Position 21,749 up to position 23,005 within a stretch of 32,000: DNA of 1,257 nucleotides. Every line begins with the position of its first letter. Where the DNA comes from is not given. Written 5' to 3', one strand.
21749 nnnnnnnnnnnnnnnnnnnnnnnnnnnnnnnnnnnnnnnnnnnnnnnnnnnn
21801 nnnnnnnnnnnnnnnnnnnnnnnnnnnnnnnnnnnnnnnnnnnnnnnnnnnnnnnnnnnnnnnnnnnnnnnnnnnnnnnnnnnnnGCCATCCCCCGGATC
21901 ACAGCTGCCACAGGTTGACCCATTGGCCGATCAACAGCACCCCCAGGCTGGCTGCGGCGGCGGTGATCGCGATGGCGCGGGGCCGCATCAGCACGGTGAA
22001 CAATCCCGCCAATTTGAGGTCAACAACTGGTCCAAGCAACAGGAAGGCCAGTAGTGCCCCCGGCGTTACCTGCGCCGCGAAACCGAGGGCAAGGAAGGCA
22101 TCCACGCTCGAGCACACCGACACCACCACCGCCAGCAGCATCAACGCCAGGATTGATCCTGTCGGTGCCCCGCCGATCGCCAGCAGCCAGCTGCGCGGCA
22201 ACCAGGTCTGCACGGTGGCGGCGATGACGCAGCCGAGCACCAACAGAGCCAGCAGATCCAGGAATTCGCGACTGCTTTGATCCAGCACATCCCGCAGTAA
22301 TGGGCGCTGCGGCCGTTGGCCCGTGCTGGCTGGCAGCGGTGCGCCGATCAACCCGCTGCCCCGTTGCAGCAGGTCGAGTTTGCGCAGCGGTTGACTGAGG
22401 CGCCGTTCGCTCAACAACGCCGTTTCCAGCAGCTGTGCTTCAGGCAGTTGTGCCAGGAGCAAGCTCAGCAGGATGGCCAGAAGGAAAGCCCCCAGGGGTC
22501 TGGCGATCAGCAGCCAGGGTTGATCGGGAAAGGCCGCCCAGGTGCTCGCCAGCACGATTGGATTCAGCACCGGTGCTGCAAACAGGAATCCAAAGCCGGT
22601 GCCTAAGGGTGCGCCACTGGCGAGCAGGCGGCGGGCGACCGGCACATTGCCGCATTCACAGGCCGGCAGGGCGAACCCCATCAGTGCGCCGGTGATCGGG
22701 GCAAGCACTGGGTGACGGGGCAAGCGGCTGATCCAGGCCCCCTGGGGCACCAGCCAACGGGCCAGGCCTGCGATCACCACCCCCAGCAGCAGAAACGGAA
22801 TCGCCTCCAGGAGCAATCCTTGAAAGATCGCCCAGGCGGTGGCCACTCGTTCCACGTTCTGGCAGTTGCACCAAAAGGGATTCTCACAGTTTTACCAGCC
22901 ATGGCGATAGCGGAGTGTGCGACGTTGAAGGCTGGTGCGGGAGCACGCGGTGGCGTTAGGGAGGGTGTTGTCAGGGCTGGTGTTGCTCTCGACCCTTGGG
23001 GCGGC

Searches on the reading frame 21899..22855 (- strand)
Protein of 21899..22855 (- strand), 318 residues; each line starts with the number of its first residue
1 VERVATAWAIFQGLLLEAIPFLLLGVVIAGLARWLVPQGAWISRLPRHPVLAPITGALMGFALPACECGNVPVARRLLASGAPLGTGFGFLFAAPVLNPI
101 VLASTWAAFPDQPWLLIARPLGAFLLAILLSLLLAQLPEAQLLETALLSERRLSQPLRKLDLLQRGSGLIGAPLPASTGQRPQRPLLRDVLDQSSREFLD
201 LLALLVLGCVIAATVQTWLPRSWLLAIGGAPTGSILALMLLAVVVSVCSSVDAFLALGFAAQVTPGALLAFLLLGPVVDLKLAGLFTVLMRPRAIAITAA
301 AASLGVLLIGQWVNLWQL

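Call 90: search_protein_families(library=ncbifam, proteins=[window:21899-22855:-], max_evalue=1e-10)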
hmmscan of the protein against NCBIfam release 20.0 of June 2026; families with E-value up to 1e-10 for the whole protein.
window:21899-22855:- (318 aa): 2 families
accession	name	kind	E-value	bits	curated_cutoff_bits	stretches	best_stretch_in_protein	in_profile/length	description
NF033936.1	CuZnOut_SO0444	equivalog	2e-22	79.8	300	1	13-314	3-310/351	SO_0444 family Cu/Zn efflux transporter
NF040736.1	efflux_SaoE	equivalog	2.1e-12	47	325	0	14-107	14-107/352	efflux transporter SaoE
